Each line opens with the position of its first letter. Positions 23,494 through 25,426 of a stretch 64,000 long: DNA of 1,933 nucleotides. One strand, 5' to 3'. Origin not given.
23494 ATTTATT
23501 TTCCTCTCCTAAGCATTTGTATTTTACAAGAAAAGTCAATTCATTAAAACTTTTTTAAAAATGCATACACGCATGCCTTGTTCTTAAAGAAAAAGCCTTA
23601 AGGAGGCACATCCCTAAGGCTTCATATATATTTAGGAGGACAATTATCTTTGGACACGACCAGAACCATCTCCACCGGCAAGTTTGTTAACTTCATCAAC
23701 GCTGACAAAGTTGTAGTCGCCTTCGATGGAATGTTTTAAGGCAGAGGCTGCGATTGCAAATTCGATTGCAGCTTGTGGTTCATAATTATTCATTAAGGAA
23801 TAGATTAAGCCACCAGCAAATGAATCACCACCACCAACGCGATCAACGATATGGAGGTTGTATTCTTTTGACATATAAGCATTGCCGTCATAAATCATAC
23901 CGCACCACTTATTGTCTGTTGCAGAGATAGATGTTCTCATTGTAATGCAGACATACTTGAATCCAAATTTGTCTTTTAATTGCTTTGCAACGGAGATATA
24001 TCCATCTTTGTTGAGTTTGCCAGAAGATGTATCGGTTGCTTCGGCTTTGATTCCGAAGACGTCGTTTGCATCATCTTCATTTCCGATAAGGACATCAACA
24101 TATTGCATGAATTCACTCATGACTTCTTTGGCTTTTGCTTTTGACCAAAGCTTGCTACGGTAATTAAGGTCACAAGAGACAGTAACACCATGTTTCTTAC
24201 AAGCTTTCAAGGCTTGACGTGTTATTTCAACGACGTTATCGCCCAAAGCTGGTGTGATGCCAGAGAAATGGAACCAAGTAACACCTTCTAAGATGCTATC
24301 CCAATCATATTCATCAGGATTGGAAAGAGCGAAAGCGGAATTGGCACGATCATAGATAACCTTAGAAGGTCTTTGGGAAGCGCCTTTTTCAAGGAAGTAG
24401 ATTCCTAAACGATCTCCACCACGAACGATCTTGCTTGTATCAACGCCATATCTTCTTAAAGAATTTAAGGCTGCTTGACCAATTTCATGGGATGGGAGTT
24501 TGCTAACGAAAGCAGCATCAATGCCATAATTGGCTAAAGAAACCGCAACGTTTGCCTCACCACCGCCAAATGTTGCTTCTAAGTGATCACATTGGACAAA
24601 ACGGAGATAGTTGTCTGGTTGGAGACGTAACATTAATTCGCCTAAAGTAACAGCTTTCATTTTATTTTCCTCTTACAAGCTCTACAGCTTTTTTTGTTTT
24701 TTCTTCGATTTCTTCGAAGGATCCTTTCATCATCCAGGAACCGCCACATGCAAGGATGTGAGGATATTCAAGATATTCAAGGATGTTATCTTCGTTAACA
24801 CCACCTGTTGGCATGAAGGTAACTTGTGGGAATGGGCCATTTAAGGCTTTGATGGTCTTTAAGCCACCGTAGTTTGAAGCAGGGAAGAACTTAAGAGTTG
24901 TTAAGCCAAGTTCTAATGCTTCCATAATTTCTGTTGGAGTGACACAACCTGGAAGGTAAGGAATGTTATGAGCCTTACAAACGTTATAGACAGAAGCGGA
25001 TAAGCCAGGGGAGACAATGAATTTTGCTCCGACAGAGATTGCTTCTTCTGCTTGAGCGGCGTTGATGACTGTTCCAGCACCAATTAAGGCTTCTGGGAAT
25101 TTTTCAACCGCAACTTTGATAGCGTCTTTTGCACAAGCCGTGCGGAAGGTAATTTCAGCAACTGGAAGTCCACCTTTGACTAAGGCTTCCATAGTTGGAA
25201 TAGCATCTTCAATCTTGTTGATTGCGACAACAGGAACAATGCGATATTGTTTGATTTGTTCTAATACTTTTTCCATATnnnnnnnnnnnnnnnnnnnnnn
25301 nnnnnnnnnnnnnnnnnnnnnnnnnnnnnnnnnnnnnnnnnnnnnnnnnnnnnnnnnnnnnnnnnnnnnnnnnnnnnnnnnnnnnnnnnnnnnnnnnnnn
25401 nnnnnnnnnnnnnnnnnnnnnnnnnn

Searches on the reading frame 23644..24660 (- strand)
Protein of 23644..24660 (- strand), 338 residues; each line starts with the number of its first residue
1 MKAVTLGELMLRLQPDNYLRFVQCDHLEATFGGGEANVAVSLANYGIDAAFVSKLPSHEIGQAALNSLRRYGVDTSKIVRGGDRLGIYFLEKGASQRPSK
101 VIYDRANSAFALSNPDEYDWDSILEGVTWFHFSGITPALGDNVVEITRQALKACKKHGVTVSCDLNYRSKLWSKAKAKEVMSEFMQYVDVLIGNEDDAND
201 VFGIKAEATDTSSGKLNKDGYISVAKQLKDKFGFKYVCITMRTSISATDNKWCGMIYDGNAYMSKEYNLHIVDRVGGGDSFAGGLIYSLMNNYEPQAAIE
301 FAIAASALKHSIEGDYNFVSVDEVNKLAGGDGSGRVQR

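Call 39: search_protein_families(library=pfam, proteins=[window:23644-24660:-])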
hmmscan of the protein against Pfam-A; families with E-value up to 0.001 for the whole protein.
window:23644-24660:- (338 aa): 1 family
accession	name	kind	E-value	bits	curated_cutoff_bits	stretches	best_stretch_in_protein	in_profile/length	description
PF00294.29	PfkB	-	9.6e-39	133.9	25.8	1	3-314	4-294/302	pfkB family carbohydrate kinase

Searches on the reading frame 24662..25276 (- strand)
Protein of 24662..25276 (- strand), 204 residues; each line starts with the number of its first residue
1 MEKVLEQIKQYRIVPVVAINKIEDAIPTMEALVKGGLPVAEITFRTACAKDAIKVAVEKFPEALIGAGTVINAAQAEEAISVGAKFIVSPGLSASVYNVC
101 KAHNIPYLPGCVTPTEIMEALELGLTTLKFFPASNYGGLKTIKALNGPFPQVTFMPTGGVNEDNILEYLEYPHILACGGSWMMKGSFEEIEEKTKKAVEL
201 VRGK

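Call 39: search_protein_families(library=pfam, proteins=[window:24662-25276:-])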
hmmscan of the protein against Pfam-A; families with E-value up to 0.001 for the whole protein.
window:24662-25276:- (204 aa): 1 family
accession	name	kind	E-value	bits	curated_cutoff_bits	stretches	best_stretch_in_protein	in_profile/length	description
PF01081.25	Aldolase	-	1.2e-71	240.7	27.8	1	6-187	3-184/196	KDPG and KHG aldolase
